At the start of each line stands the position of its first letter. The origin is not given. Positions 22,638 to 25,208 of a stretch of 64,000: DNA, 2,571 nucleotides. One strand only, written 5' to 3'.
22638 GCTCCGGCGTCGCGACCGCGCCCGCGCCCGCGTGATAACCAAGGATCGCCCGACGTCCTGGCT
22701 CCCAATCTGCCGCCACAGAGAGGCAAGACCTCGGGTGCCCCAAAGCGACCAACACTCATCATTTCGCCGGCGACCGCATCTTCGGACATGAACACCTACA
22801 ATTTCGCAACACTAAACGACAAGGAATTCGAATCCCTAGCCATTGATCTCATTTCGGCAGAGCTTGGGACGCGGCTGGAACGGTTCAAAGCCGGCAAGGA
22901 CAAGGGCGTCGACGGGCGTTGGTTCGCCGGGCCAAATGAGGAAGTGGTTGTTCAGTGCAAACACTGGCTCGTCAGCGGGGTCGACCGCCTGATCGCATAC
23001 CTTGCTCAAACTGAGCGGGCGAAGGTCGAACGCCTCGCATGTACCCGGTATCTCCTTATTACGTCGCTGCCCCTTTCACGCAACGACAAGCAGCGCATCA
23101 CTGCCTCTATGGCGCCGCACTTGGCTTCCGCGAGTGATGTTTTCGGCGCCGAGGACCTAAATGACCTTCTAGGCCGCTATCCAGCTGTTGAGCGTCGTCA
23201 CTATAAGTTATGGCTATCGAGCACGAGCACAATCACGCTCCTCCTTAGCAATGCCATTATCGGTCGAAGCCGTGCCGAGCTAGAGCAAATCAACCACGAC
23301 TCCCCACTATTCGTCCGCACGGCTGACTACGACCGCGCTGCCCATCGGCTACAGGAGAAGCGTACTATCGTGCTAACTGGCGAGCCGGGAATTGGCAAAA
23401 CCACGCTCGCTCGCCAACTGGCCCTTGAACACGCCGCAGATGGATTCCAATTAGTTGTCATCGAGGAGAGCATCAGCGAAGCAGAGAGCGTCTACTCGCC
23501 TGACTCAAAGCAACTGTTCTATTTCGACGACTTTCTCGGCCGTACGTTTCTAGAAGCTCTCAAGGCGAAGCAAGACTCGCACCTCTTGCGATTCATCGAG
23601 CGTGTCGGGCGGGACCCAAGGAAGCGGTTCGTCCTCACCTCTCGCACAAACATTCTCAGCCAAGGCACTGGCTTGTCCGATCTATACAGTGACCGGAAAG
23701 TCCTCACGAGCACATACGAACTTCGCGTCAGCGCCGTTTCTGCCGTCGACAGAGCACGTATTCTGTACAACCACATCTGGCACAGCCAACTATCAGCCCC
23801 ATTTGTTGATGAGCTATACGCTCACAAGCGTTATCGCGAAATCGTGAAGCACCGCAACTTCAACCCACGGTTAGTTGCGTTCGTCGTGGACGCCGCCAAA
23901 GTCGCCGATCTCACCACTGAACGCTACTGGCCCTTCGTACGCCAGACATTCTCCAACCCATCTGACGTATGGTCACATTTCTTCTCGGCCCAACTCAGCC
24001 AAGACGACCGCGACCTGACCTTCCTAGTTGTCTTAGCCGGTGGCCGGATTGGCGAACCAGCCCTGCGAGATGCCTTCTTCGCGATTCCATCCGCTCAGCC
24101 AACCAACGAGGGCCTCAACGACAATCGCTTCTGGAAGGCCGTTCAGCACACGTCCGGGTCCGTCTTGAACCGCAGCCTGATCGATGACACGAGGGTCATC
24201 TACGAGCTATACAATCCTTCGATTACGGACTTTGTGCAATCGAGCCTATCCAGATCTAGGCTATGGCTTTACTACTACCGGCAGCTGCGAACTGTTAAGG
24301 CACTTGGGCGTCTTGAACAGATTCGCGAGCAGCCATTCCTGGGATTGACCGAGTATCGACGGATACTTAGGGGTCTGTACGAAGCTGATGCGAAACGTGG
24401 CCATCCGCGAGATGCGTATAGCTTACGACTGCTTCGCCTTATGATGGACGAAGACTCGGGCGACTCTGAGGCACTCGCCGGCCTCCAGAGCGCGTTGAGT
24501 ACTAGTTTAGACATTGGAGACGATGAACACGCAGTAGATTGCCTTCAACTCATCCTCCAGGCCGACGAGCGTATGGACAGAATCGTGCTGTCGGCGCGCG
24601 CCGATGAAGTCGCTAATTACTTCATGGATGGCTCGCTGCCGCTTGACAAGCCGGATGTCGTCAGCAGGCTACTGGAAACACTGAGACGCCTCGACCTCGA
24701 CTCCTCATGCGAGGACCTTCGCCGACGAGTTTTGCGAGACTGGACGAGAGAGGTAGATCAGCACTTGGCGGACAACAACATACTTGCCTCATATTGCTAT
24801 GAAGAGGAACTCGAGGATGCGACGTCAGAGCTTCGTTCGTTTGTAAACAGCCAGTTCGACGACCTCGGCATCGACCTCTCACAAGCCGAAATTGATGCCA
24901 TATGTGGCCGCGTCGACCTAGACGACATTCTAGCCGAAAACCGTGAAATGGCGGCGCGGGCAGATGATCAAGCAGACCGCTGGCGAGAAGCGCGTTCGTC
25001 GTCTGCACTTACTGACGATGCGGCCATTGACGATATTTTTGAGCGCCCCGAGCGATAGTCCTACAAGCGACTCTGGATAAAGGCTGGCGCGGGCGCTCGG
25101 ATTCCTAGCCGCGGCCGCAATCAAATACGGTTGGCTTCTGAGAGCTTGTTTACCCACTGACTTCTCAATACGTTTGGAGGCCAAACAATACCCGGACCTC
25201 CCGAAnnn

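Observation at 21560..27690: AT-richer island of four co-oriented defence-type genes (candidate antiphage island)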

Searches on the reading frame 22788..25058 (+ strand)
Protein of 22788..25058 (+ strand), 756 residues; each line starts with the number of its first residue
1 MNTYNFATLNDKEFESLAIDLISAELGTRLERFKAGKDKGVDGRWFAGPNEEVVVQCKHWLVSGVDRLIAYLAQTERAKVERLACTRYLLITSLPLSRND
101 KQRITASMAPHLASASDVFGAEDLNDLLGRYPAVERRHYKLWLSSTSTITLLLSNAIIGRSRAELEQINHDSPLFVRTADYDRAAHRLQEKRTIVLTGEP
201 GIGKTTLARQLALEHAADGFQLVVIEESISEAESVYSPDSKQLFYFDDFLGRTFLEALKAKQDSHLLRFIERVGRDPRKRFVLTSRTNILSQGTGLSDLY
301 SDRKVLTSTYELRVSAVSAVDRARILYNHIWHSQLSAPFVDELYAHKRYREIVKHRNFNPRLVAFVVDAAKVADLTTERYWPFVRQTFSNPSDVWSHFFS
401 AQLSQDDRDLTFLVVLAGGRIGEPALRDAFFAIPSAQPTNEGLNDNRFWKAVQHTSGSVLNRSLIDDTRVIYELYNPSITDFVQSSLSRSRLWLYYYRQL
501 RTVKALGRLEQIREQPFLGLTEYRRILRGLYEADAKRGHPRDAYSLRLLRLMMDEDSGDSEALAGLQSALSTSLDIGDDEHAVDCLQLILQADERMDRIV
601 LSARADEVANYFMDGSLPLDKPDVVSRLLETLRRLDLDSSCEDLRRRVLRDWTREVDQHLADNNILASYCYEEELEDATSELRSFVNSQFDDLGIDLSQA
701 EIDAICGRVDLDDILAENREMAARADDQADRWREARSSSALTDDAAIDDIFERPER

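Call 5: search_protein_families(library=pfam, proteins=[window:22788-25058:+], max_evalue=0.1)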
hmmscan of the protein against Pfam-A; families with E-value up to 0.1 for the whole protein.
window:22788-25058:+ (756 aa): 30 families (the best 25 are shown)
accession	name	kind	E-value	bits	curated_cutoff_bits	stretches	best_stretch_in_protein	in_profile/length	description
PF20720.3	nSTAND3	-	4e-46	157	27.2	1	175-332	1-155/155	Novel STAND NTPase 3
PF04471.18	Mrr_cat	-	4.8e-07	30.3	21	1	8-63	3-58/115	Restriction endonuclease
PF13191.12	AAA_16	-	7.1e-06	27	32.6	1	187-241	15-71/167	AAA ATPase domain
PF13401.12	AAA_22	-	8.3e-06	26.6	27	1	190-273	4-78/130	AAA domain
PF05729.18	NACHT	-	2.3e-05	24.7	26.7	1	192-219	1-28/167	NACHT domain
PF24404.1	nSTAND_NTPase7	-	4.6e-05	23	27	1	189-244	10-59/399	Novel STAND NTPase 7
PF00005.33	ABC_tran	-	0.00034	21.6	25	1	187-293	7-112/137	ABC transporter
PF13521.12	AAA_28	-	0.00068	20.3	27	1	194-230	2-33/164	AAA domain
PF13671.12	AAA_33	-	0.00082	20.1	27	1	194-371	2-110/143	AAA domain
PF13481.12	AAA_25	-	0.0013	18.8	27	1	188-218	30-59/195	AAA domain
PF13238.12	AAA_18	-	0.0016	19.3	29.4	1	194-241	1-44/128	AAA domain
PF01695.23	IstB_IS21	-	0.0018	18.3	24.1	1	189-223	90-124/238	IstB-like ATP binding protein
PF25199.1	nSTAND_NTPase5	-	0.0019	18.5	34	1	189-289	39-136/145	Novel STAND NTPase 5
PF00004.35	AAA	-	0.003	18.5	21.2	1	194-231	1-33/131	ATPase family associated with various cellular activities (AAA)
PF06745.19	ATPase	-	0.0033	17.3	26.6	1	187-225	15-54/231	KaiC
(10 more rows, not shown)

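Call 6: search_protein_families(library=padloc, proteins=[window:22788-25058:+], max_evalue=0.1)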
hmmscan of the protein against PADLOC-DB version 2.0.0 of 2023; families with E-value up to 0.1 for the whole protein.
window:22788-25058:+ (756 aa): 10 families
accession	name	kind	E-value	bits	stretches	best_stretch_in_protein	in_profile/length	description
PDLC05079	PDC-S73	-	6.3e-233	773.8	1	1-753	1-751/752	-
PDLC02400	Aga_TIR-PNTD1-PNTD2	-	1.7e-39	133.7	1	3-164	2-161/639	Class I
PDLC02416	Aga_REase-TIR-PNTD1-PNTD2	-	6.6e-26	89.1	1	3-173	2-158/572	Class I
PDLC02911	VakA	-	1.8e-06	26.6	1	191-246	2-56/163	-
PDLC04140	mad8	-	2.7e-05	21.8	1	187-430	23-175/314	mads_8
PDLC00915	TRIP13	-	0.00022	18.8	1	193-216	65-88/302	TRIP13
PDLC04232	IetA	-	0.00067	17.2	1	185-214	110-139/330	-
PDLC04790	PDC-S01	-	0.0065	13.2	1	182-218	18-54/422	-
PDLC02196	IetA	-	0.0073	13.8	1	185-214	116-145/374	-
PDLC02914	ATPase-Toprim_I-B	-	0.012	12.8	1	188-231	22-65/443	-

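Call 7: search_protein_families(library=ncbifam, proteins=[window:22788-25058:+], max_evalue=0.1)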
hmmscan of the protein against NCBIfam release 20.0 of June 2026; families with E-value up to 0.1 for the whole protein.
window:22788-25058:+ (756 aa): 29 families (the best 25 are shown)
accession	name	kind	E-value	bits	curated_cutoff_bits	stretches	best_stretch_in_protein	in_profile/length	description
NF047389.1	ATPase_Sll1717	subfamily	0.00018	20.8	75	1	159-228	2-62/454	P-loop ATPase, Sll1717 family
NF053860.1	DS41_1_antiphage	equivalog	0.0004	19.5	370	1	163-227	12-75/448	anti-phage protein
TIGR03600.1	phage_DnaB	exception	0.0032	16.5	498.65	1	180-225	183-229/421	phage replicative helicase, DnaB family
NF003229.0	PRK04195.1-5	equivalog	0.0034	16.2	280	1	187-215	40-68/413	replication factor C large subunit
NF010248.0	PRK13695.1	equivalog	0.0044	16.8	156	1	192-217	4-29/180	NTPase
NF038214.1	IS21_help_AAA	equivalog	0.0052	16.5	200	1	188-221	87-120/232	IS21-like element helper ATPase IstB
NF008457.0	PRK11331.1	equivalog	0.0059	15.4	637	1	173-213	176-216/459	5-methylcytosine-specific restriction enzyme subunit McrB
NF005115.0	PRK06547.1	equivalog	0.0068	15.8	173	1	188-227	12-49/172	hypothetical protein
TIGR03574.1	selen_PSTK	equivalog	0.007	15.8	290.5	1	194-227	2-35/249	L-seryl-tRNA(Sec) kinase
TIGR03420.1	DnaA_homol_Hda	equivalog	0.0072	15.9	194.8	1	188-331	35-173/226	DnaA regulatory inactivator Hda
NF010335.0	PRK13764.1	equivalog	0.011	14.3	340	1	185-213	256-285/613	ATPase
NF008453.0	PRK11308.1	subfamily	0.013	14.7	408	1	185-230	42-87/334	dipeptide ABC transporter ATP-binding protein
NF053861.1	DS8_antiphage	equivalog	0.014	13.1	790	1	165-225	344-404/994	anti-phage protein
NF003661.0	PRK05291.1-3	equivalog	0.015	14.6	380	0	181-217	206-242/448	tRNA uridine-5-carboxymethylaminomethyl(34) synthesis GTPase MnmE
NF053622.1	ATPseBagAMYCTU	equivalog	0.017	14.6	400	1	187-226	3-42/325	ATPase BagA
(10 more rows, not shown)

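Call 13: find_encoding_contigs(protein=window:22788-25058:+, flank=10000, max_places=10)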
Protein window:22788-25058:+ (756 aa): 1 contig read that carries it; 1 place shown.
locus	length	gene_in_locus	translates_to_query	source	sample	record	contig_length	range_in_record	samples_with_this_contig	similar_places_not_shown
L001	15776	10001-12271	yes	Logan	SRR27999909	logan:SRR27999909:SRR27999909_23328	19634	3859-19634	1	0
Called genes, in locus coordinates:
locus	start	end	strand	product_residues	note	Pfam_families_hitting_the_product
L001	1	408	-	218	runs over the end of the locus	PF00072:Response_reg, PF00196:GerE, PF04545:Sigma70_r4 (faint), PF08281:Sigma70_r4_2 (weak)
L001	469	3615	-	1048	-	PF07494:Reg_prop (faint), PF07495:Y_Y_Y, PF07730:HisKA_3, PF02518:HATPase_c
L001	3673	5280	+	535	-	-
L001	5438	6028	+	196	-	-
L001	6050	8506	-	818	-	PF12704:MacB_PCD, PF02687:FtsX, PF12704:MacB_PCD, PF02687:FtsX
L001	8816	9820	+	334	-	-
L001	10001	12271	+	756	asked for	PF04471:Mrr_cat (weak), PF13191:AAA_16 (faint), PF13401:AAA_22 (faint), PF20720:nSTAND3, PF05729:NACHT (faint)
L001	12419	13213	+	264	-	PF08867:FRG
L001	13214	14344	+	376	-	PF03235:GmrSD_N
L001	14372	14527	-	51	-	-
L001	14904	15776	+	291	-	?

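Call 22: find_homologous_proteins(query=window:22788-25058:+, max_evalue=1e-10)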
Query window:22788-25058:+ (756 aa): 2124 proteins with E <= 1e-10 among 8000 candidates; the best 120 are listed.
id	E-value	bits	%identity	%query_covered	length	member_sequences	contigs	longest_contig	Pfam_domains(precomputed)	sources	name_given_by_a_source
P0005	0.0e+0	1681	100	100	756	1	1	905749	PF05729.19,PF13401.13,PF04471.19,PF20720.4,PF13191.13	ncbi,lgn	-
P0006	0.0e+0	1311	78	100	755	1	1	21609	PF13401.13,PF04471.19,PF20720.4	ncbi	ncbi:hypothetical protein BH11GEM2_BH11GEM2_24540 [soil metagenome]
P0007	0.0e+0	1192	71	100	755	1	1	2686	PF05729.19,PF13401.13,PF04471.19,PF20720.4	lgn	-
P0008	4.6e-278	942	56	100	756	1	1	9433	PF20720.4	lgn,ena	-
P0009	2.8e-273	927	56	100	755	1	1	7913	PF20720.4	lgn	-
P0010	4.3e-271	919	55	100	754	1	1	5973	PF20720.4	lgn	-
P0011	3.3e-263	893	54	100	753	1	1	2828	PF13401.13,PF04471.19,PF20720.4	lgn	-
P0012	3.9e-251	853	52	100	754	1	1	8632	PF04471.19,PF20720.4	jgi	jgi:hypothetical protein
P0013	6.5e-251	853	72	69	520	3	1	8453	PF13401.13,PF04471.19,PF20720.4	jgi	jgi:adenylate kinase family enzyme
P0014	2.9e-243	827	51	100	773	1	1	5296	PF01695.24,PF13401.13,PF20720.4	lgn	-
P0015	1.3e-235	802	49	100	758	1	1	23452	PF13401.13,PF04471.19,PF20720.4,PF13191.13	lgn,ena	-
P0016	1.9e-231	788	48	100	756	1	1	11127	PF04471.19,PF20720.4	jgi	jgi:hypothetical protein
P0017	2.5e-225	768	47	100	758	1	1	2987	PF13401.13,PF04471.19,PF20720.4,PF13191.13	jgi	jgi:hypothetical protein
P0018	7.8e-222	756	47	100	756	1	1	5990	PF13401.13,PF04471.19,PF20720.4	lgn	-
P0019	9.2e-222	756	48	100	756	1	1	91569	PF04471.19,PF20720.4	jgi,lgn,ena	jgi:hypothetical protein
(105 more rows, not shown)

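Call 23: find_encoding_contigs(protein=P0006, flank=10000, max_places=3)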
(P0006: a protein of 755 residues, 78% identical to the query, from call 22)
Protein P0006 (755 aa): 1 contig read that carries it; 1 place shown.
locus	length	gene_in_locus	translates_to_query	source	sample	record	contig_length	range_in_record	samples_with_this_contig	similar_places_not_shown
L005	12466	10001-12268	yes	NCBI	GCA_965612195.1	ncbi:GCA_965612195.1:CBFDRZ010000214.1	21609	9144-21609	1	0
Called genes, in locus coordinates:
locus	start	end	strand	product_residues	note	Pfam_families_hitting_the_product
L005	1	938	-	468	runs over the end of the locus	PF21799:MurD-like_N, PF08245:Mur_ligase_M, PF02875:Mur_ligase_C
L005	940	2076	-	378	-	PF00953:Glycos_transf_4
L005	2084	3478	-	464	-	PF01225:Mur_ligase, PF08245:Mur_ligase_M, PF02875:Mur_ligase_C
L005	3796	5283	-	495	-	PF01225:Mur_ligase, PF08245:Mur_ligase_M, PF02875:Mur_ligase_C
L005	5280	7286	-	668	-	PF03717:PBP_dimer, PF00905:Transpeptidase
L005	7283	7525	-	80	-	-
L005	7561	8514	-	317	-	PF01795:Methyltransf_5, PF13649:Methyltransf_25 (weak)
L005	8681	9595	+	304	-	PF00781:DAGK_cat, PF19279:YegS_C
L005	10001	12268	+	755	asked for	PF04471:Mrr_cat (weak), PF13401:AAA_22 (weak), PF20720:nSTAND3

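Call 24: find_encoding_contigs(protein=P0019, flank=8000, max_places=3)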
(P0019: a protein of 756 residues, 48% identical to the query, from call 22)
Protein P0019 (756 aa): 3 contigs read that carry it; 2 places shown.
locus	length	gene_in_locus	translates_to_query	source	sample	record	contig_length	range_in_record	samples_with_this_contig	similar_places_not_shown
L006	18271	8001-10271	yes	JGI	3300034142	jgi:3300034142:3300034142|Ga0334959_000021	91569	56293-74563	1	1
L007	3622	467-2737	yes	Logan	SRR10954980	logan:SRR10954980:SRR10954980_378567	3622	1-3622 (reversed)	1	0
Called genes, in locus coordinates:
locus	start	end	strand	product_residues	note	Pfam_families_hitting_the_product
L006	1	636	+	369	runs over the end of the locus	-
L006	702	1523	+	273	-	-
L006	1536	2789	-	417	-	PF22039:HUTI_composite_bact (weak), PF07969:Amidohydro_3, PF01979:Amidohydro_1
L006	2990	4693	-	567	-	PF13620:CarboxypepD_reg, PF13715:CarbopepD_reg_2 (weak)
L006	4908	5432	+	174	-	-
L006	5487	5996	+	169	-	PF09720:Unstab_antitox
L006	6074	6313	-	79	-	-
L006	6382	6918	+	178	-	-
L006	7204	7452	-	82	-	-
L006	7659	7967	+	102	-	-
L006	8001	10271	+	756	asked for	PF04471:Mrr_cat (weak), PF20720:nSTAND3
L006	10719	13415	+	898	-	PF00270:DEAD (faint)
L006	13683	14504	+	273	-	-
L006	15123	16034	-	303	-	PF00892:EamA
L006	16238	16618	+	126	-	-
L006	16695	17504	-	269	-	PF01925:TauE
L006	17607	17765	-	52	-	-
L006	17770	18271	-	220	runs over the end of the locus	PF13263:PHP_C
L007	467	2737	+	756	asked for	PF04471:Mrr_cat (weak), PF20720:nSTAND3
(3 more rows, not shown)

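Call 25: find_encoding_contigs(protein=P0015, flank=8000, max_places=3)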
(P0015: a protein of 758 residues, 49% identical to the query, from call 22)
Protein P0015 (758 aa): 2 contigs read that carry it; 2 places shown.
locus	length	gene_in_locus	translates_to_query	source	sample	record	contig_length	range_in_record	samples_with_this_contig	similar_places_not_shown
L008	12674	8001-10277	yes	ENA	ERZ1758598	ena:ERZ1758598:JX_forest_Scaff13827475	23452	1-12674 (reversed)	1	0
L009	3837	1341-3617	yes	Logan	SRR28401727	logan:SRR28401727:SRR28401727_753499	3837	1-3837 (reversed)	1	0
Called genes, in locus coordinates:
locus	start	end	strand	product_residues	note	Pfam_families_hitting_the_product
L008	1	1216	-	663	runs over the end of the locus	PF27477:Y4bO_3rd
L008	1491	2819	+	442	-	-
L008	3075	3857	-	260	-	-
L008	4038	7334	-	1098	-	PF04851:ResIII, PF00270:DEAD, PF00271:Helicase_C (weak)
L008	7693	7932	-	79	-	-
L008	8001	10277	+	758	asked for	PF04471:Mrr_cat (weak), PF13191:AAA_16 (faint), PF13401:AAA_22 (faint), PF20720:nSTAND3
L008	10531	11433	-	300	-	PF09509:Hypoth_Ymh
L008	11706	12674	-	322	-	?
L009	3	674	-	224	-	?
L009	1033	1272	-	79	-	-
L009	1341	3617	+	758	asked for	PF04471:Mrr_cat (weak), PF13191:AAA_16 (faint), PF13401:AAA_22 (faint), PF20720:nSTAND3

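Call 65: search_solved_structures(query=window:22788-25058:+, max_evalue=0.01)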
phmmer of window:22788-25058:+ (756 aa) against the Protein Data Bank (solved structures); distinct sequences matched with E-value up to 0.01: 1.
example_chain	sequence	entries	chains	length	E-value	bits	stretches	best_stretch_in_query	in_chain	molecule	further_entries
5zme_A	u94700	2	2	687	0.0036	18.7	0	189-227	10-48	ATPase ARSA1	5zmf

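Call 86: search_dna_similar(query=window:22788-25058:+, collection=plasmids, mode=protein, max_rows=10)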
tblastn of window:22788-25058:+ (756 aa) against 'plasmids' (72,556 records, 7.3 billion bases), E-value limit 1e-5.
Records with a match: 51; places in all: 53; records where one place covers at least 80% of the query: 0.
Best place of each record, by identity: <60% 51.
By first word of the organism name: Sinorhizobium 9; Piscirickettsia 9; Rhizobium 8; Agrobacterium 7; Streptomyces 4; Bradyrhizobium 2; Pseudomonas 1; Prosthecochloris 1; Neorhizobium 1; Phaeobacter 1; and 8 more.
By predicted mobility (MOB-suite, as given by PLSDB): conjugative 29; non-mobilizable 16; mobilizable 6.
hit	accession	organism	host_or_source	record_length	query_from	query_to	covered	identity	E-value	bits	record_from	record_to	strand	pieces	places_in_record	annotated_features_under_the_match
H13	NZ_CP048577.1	Agrobacterium tumefaciens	-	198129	3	482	63%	35.2%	7e-66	246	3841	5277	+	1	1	restriction endonuclease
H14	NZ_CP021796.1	Sinorhizobium meliloti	Medicago sativa,Single Cell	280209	4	483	63%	34.7%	1e-61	265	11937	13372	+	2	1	hypothetical protein | restriction endonuclease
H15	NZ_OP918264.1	Pseudomonas fluorescens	-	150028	3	483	64%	33.1%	4e-59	225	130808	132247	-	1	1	restriction endonuclease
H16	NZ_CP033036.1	Agrobacterium fabrum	-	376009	4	483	63%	33.1%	5e-59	225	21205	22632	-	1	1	restriction endonuclease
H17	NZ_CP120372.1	Sinorhizobium numidicum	Argyrolobium uniflorum,Cell culture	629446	3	483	64%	32.9%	2e-58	223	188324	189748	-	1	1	ATP-binding protein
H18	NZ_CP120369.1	Sinorhizobium numidicum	Argyrolobium uniflorum,Cell culture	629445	3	483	64%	32.9%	2e-58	223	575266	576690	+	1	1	ATP-binding protein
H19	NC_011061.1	Prosthecochloris aestuarii DSM 271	-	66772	4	483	63%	32.9%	1e-62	236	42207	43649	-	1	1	restriction endonuclease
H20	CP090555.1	Neorhizobium galegae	Galega,Cell culture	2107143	9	483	63%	32.8%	5e-55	213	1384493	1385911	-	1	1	ATP-binding protein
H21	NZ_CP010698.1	Phaeobacter inhibens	cell culture,cleaning system aquaculture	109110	6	483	63%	31.9%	1e-44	181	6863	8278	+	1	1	restriction endonuclease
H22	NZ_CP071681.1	Rhizobium ruizarguesonis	lentil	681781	4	466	61%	32.9%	1e-65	244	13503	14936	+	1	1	restriction endonuclease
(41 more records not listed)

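Call 103: search_dna_similar(query=window:22788-25058:+, collection=phages, mode=protein, max_rows=5, max_evalue=0.001)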
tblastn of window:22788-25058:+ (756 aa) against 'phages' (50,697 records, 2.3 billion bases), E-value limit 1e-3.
Records with a match: 3; places in all: 3; records where one place covers at least 80% of the query: 0.
Best place of each record, by identity: <60% 3.
By first word of the organism name: Bacteriophage 2; Clostridium 1.
By host as written in the record: - 2; Clostridium saccharoperbutylacetonicum N1-4 (HMT) 1.
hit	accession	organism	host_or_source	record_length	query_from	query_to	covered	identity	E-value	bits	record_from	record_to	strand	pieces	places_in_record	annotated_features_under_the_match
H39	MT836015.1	Bacteriophage sp.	human fecal samples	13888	3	483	64%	33.5%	2e-60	228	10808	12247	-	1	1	record has no annotation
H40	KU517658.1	Clostridium phage HM T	Clostridium saccharoperbutylacetonicum ...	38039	2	483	64%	27.4%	2e-47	188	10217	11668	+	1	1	restriction endonuclease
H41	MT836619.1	Bacteriophage sp.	human fecal samples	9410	4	483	63%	24.9%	2e-28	128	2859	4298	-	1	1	record has no annotation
